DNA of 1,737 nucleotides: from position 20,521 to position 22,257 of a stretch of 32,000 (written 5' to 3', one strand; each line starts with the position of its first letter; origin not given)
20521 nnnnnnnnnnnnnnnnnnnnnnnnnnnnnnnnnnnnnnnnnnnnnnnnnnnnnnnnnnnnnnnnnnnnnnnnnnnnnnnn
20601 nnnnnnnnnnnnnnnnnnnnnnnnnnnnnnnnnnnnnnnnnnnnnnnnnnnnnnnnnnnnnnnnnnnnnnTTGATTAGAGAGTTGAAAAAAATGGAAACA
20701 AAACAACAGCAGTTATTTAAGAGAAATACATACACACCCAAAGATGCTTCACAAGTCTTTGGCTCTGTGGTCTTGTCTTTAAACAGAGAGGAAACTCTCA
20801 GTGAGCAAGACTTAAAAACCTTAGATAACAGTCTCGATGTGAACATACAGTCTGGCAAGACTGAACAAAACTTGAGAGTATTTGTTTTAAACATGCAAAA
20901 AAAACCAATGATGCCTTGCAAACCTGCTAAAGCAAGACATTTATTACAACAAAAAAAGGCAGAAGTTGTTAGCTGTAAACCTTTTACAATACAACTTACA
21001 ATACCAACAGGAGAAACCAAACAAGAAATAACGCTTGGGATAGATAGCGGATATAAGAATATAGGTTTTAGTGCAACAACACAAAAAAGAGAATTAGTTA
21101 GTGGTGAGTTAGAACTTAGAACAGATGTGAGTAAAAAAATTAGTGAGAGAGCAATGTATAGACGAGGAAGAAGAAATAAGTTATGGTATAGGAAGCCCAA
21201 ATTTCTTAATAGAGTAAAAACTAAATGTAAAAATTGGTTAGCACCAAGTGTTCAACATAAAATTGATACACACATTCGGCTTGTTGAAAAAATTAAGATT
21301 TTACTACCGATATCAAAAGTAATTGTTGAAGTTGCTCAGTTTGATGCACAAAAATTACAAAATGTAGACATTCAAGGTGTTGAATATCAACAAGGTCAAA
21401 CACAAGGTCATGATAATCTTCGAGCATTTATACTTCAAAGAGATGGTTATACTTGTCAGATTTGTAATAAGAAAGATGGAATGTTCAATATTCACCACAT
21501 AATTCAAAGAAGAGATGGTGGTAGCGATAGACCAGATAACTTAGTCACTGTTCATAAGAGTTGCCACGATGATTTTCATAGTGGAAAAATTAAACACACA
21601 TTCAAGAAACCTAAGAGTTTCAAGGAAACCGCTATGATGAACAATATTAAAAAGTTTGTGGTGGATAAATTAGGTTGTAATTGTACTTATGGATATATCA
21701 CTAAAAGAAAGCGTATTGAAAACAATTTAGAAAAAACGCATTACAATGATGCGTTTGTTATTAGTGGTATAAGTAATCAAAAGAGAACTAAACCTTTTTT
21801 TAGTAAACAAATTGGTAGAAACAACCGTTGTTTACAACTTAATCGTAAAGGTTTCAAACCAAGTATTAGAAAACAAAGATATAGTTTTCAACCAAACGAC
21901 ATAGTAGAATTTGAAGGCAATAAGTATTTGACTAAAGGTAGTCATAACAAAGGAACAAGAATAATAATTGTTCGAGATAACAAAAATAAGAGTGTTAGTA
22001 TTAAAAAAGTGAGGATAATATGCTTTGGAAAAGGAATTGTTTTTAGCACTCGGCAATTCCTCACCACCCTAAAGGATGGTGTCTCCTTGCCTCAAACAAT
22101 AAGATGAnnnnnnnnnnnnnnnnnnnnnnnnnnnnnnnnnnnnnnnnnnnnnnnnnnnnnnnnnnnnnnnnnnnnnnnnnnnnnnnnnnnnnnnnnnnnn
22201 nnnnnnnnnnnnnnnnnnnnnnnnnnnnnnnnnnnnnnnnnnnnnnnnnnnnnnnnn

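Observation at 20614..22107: Apparently intact IscB (OMEGA) RNA-guided nuclease carried inside an archaeal-virus-like genome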

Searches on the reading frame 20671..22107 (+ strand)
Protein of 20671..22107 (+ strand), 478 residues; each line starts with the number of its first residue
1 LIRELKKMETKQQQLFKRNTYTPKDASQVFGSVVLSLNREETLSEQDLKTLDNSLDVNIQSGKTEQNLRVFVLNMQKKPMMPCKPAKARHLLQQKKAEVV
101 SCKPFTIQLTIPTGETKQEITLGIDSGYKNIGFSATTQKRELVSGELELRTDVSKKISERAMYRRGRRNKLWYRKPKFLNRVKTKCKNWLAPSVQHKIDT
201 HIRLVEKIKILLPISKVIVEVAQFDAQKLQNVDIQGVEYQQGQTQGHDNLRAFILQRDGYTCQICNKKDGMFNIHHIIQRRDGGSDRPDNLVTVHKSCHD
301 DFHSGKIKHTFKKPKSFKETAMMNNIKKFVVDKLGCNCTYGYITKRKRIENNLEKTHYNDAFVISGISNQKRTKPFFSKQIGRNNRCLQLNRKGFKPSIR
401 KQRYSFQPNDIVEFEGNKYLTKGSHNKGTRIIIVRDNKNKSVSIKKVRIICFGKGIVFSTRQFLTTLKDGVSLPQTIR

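Call 3: search_protein_families(library=pfam, proteins=[window:20671-22107:+], max_evalue=0.01)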
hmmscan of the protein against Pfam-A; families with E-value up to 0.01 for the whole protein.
window:20671-22107:+ (478 aa): 4 families
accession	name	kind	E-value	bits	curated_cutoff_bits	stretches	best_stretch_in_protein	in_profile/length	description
PF14239.11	RRXRR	-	4.4e-62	209.4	25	1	70-242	1-174/174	RRXRR protein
PF01844.29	HNH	-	5.9e-11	42.8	21.4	1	262-303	1-45/47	HNH endonuclease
PF14279.12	HNH_5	-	1.3e-05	25.5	27.5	1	262-303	1-44/56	HNH endonuclease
PF13391.12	HNH_2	-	0.0041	17.4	21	1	262-307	1-63/66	HNH endonuclease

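Call 10: search_dna_similar(query=window:20878-22107:+, collection=phages, mode=protein, max_rows=30)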
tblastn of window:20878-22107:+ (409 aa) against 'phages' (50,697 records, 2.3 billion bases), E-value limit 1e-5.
Records with a match: 30; places in all: 30; records where one place covers at least 80% of the query: 17.
Best place of each record, by identity: <60% 30.
By first word of the organism name: Ralstonia 12; Staphylococcus 9; Bacteriophage 3; Clostridium 2; Clostridioides 1; Microcoleus 1; uncultured 1; Nodularia 1.
By host as written in the record: Ralstonia pseudosolanacearum I-31 (MT043) 8; Staphylococcus aureus 7; - 6; Ralstonia pseudosolanacearum I-15 (MT014) 3; Clostridium botulinum type C strain C-Stockholm 2; Nodularia spumigena kac68 1; Ralstonia pseudosolanacearum I-15 (MT017) 1; Staphylococcus aureus ATCC43300 1; and 1 more.
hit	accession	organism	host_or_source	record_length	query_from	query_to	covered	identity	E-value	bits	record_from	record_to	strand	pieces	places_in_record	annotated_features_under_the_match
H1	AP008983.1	Clostridium phage c-st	Clostridium botulinum type C strain ...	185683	1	389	95%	42.2%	2e-83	284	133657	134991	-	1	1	conserved hypothetical protein | putative transposase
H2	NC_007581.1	Clostridium phage c-st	Clostridium botulinum type C strain ...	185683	1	389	95%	42.2%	2e-83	284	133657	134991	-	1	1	HNH endonuclease | transposase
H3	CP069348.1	Clostridioides phage pCD1602_4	water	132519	1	390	95%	39.4%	2e-82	281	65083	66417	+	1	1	record has no annotation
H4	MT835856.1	Bacteriophage sp.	human fecal samples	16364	1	317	78%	44.1%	1e-62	264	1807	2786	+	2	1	record has no annotation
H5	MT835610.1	Bacteriophage sp.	human fecal samples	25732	21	381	88%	37.1%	5e-67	236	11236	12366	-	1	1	record has no annotation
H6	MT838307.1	Bacteriophage sp.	human fecal samples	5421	17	317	74%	42.3%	9e-74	256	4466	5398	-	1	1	record has no annotation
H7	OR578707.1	Microcoleus phage My-WqHQDG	river water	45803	1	374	91%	32.8%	8e-28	122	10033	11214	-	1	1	hypothetical protein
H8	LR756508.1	uncultured phage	metagenomic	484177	1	380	93%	30.6%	6e-33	137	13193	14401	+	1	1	record has no annotation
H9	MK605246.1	Nodularia phage vB_NspS-kac68v162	Nodularia spumigena kac68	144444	1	326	80%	33.0%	3e-32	135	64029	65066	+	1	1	HNH endonuclease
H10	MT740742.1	Ralstonia phage Heva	Ralstonia pseudosolanacearum I-31 ...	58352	1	343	84%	29.6%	1e-26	118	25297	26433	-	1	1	hypothetical protein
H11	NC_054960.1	Ralstonia phage Heva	Ralstonia pseudosolanacearum I-31 ...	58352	1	343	84%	29.6%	1e-26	118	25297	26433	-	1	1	HNH endonuclease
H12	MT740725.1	Ralstonia phage Adzire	Ralstonia pseudosolanacearum I-31 ...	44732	1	343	84%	29.6%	1e-26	118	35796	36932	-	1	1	hypothetical protein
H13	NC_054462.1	Ralstonia phage Adzire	Ralstonia pseudosolanacearum I-31 ...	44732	1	343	84%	29.6%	1e-26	118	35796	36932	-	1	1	HNH endonuclease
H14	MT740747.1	Ralstonia phage Simangalove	Ralstonia pseudosolanacearum I-31 ...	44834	1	343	84%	29.6%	1e-26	118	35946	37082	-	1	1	hypothetical protein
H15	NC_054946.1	Ralstonia phage Simangalove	Ralstonia pseudosolanacearum I-31 ...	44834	1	343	84%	29.6%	1e-26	118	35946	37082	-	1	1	HNH endonuclease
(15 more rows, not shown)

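Call 11: search_protein_families(library=phrogs, proteins=[window:20671-22107:+], max_evalue=0.001)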
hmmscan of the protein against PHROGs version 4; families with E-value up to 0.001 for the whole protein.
window:20671-22107:+ (478 aa): 22 families
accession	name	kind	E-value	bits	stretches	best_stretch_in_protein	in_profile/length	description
phrog_119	-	DNA, RNA and nucleotide metabolism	4.1e-70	237.8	2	70-372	2-324/443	HNH endonuclease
phrog_2214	-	DNA, RNA and nucleotide metabolism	1.6e-44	153.7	1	69-332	4-265/429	HNH endonuclease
phrog_144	-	DNA, RNA and nucleotide metabolism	7e-13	49.6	1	235-329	60-156/175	HNH endonuclease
phrog_32617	-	unknown function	1.7e-12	47.6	1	69-226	20-187/382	-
phrog_589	-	DNA, RNA and nucleotide metabolism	1.1e-11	45.8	1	239-300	70-136/179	HNH endonuclease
phrog_1271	-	DNA, RNA and nucleotide metabolism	2.5e-11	44.5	1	233-308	247-321/361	HNH endonuclease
phrog_7785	-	DNA, RNA and nucleotide metabolism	2.4e-09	38.3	1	248-301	59-110/147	HNH endonuclease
phrog_333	-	DNA, RNA and nucleotide metabolism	3.4e-09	38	1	248-300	22-76/138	HNH endonuclease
phrog_16726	-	DNA, RNA and nucleotide metabolism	3.7e-09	37.7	1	60-299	20-137/308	HNH endonuclease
phrog_5718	-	DNA, RNA and nucleotide metabolism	6.1e-09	36.4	1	240-321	109-192/394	HNH endonuclease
phrog_338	-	DNA, RNA and nucleotide metabolism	3.6e-08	34.2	1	244-308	191-265/340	HNH endonuclease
phrog_7370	-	DNA, RNA and nucleotide metabolism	5.5e-08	33.9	1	251-328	33-109/115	HNH endonuclease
phrog_740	-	DNA, RNA and nucleotide metabolism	6.6e-08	32.9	1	238-304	17-86/332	HNH endonuclease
phrog_4581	-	head and packaging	1.3e-07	32.3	1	249-306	55-112/395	terminase small subunit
phrog_15103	-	unknown function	2.7e-07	31.3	1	242-310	186-262/280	-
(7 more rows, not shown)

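Call 15: find_homologous_proteins(query=window:20878-22107:+, max_evalue=1e-10)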
Query window:20878-22107:+ (409 aa): 6788 proteins with E <= 1e-10 among 8000 candidates; the best 120 are listed.
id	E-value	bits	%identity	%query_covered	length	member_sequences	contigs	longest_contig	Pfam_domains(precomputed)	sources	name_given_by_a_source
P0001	6.2e-275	929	100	100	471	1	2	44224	PF01844.30,PF14279.13,PF14239.12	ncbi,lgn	-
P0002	3.5e-193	660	72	100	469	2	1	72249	PF01844.30,PF14279.13,PF14239.12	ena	-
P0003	6.3e-191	653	71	100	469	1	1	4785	PF01844.30,PF14239.12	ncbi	-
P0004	1.1e-188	645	69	100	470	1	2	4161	PF01844.30,PF14239.12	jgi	jgi:hypothetical protein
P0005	1.4e-188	645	69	100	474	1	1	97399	PF01844.30,PF14239.12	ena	-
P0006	9.9e-186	636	69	100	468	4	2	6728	PF01844.30,PF14279.13,PF14239.12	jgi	-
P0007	1.7e-183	628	71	95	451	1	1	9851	PF01844.30,PF14239.12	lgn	-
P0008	3.4e-182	624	67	100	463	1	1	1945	PF01844.30,PF14239.12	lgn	-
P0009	9.2e-181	619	70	95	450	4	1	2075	PF01844.30,PF14239.12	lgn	-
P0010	5.6e-174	597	67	95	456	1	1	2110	PF01844.30,PF14239.12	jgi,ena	-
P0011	1.6e-172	592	65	100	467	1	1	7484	PF01844.30,PF14239.12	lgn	-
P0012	1.5e-169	582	65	96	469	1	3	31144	PF01844.30,PF14279.13,PF14239.12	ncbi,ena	-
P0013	4.4e-168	577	66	95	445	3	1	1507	PF01844.30,PF14239.12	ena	-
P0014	2.6e-167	575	62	95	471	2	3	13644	PF01844.30,PF14279.13,PF14239.12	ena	-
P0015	3.3e-167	575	63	100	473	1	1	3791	PF01844.30,PF14279.13,PF14239.12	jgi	jgi:hypothetical protein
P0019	9.6e-166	570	64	96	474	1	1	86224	PF01844.30,PF14279.13,PF14239.12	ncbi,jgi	-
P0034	4.1e-148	512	62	95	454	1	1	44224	PF01844.30,PF14239.12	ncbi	-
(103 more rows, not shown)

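Call 16: find_encoding_contigs(protein=P0001, flank=10000, max_places=6)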
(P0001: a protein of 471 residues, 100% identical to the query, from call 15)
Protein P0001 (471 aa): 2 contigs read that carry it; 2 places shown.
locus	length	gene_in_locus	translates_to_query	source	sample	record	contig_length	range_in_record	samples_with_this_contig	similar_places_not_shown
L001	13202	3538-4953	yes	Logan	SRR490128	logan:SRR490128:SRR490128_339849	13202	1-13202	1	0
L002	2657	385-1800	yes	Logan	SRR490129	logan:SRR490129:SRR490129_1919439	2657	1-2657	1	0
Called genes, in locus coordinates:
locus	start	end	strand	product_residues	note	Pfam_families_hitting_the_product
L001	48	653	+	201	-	-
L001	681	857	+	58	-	-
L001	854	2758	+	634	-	PF14890:Intein_splicing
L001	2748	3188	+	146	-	-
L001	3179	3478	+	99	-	-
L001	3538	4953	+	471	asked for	PF14239:RRXRR, PF01844:HNH, PF14279:HNH_5 (weak)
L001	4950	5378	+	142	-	-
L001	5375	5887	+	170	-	-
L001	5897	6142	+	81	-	-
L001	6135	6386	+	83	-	-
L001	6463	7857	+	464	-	-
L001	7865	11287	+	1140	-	-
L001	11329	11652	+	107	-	-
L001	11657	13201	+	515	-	?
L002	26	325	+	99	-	-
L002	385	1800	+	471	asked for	PF14239:RRXRR, PF01844:HNH, PF14279:HNH_5 (weak)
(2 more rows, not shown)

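Call 17: find_encoding_contigs(protein=P0034, flank=10000, max_places=6)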
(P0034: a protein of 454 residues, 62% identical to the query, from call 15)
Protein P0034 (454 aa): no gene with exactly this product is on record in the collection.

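Call 19: list_cluster_members(proteins=[P0001, P0034, P0002, P0005, P0012, P0019])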
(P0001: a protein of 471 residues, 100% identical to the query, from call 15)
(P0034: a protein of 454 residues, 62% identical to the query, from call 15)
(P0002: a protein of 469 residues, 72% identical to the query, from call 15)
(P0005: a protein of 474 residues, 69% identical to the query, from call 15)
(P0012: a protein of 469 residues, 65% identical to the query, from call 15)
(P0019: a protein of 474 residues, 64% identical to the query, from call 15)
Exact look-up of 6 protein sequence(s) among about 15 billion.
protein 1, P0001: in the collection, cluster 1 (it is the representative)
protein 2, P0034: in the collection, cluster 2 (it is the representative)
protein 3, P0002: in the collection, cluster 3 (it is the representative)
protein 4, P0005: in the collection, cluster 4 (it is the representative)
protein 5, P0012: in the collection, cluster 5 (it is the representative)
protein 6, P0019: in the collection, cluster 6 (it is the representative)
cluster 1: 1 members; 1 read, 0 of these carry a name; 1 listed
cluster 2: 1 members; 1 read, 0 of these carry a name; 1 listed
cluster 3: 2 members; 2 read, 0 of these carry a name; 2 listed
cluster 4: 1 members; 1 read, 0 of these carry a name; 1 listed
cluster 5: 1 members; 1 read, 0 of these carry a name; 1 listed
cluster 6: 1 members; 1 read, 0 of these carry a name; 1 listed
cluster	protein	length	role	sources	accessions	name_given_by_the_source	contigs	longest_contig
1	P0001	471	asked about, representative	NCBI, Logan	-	-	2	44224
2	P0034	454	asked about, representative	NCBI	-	-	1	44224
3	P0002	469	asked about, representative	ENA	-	-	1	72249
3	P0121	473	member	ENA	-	-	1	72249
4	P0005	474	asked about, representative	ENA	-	-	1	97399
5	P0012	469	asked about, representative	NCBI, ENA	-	-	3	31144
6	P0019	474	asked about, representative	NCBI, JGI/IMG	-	-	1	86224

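Call 20: find_encoding_contigs(protein=P0002, flank=10000, max_places=3)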
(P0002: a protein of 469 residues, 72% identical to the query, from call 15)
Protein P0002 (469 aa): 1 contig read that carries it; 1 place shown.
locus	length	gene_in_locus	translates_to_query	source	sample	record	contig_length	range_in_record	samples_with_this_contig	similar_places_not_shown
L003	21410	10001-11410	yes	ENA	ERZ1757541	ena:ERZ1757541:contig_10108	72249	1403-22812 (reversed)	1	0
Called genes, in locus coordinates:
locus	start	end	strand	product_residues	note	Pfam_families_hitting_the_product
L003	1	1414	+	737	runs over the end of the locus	-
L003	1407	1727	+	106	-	-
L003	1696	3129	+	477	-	-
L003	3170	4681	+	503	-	-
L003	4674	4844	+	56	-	-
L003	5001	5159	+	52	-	-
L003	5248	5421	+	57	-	-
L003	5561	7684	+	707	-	PF12705:PDDEXK_1, PF00270:DEAD, PF04851:ResIII, PF18766:SWI2_SNF2, PF16203:ERCC3_RAD25_C, PF00271:Helicase_C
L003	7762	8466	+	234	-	-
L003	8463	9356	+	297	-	PF13177:DNA_pol3_delta2, PF00004:AAA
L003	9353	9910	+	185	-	PF03167:UDG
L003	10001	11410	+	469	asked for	PF14239:RRXRR, PF01844:HNH, PF14279:HNH_5 (faint)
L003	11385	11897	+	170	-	-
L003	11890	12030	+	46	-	-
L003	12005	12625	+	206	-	PF04055:Radical_SAM (weak)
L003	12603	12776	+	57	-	-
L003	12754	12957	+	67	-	-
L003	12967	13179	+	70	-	-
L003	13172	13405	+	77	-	-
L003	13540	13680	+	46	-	-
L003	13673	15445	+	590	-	PF00136:DNA_pol_B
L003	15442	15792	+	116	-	-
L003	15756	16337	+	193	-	-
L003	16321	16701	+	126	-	-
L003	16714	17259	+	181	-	-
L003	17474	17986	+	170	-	-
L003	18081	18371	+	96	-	-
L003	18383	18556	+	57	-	-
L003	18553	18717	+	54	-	-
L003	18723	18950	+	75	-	-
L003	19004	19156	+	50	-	-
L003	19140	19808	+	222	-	PF01555:N6_N4_Mtase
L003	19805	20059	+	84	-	-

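Call 21: find_encoding_contigs(protein=P0005, flank=10000, max_places=3)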
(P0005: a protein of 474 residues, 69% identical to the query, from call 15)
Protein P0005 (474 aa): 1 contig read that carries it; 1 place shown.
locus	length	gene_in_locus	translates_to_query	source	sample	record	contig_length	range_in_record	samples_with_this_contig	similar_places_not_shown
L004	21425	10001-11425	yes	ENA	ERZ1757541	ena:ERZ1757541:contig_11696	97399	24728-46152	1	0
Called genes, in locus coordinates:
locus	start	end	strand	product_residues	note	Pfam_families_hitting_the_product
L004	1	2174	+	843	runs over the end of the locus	-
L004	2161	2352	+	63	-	-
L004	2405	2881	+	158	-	-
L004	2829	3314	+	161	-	-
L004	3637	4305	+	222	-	-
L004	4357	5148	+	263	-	PF12705:PDDEXK_1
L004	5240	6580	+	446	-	PF04851:ResIII, PF00270:DEAD, PF00271:Helicase_C, PF16203:ERCC3_RAD25_C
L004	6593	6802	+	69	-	-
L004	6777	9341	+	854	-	PF03104:DNA_pol_B_exo1, PF00136:DNA_pol_B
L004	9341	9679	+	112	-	-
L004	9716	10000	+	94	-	-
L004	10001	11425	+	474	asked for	PF14239:RRXRR, PF01844:HNH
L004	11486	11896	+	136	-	-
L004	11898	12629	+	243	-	PF02086:MethyltransfD12 (faint), PF01555:N6_N4_Mtase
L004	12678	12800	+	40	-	-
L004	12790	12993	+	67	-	-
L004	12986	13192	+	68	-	PF10049:DUF2283 (weak)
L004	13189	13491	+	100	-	-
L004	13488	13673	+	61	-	-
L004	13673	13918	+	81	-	-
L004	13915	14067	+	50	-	-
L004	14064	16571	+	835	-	PF00145:DNA_methylase, PF13403:Hint_2 (weak), PF00145:DNA_methylase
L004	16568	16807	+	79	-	-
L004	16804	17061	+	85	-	-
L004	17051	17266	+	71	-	-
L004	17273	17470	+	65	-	-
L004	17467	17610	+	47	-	-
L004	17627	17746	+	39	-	-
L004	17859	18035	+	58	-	-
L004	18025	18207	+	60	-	-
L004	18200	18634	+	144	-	PF19835:SegE_GIY-YIG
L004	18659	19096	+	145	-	-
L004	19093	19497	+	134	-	-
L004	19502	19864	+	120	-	-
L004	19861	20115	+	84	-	-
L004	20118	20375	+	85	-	-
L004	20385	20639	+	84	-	-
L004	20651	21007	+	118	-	-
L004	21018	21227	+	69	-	-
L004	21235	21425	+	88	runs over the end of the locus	-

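Call 22: find_encoding_contigs(protein=P0019, flank=10000, max_places=3)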
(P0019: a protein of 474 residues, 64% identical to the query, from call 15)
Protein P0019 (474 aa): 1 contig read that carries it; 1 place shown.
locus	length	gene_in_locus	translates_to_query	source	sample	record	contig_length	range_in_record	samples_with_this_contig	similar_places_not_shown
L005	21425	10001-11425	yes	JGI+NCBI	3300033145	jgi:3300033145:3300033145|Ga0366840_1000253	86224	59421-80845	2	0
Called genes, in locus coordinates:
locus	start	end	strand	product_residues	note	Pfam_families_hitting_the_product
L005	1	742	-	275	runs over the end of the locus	PF00589:Phage_integrase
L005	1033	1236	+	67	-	-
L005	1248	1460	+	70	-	-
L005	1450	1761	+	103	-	-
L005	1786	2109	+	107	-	-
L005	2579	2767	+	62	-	-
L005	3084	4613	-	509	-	-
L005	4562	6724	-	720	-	PF05175:MTS (faint), PF02384:N6_Mtase, PF01170:UPF0020 (faint), PF07669:Eco57I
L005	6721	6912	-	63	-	-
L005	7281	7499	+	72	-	-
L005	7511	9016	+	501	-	PF00270:DEAD (faint), PF00176:SNF2-rel_dom (faint), PF04851:ResIII, PF16203:ERCC3_RAD25_C, PF00271:Helicase_C (weak)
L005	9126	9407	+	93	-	-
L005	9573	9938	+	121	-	-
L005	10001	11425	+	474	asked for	PF14239:RRXRR, PF01844:HNH, PF14279:HNH_5 (weak)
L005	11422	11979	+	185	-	-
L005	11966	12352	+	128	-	-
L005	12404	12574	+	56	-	-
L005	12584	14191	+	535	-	-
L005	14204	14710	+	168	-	-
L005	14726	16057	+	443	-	-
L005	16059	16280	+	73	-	-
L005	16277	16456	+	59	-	-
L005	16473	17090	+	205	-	-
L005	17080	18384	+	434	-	-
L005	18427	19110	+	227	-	-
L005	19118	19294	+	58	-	-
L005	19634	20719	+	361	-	-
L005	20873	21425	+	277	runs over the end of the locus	-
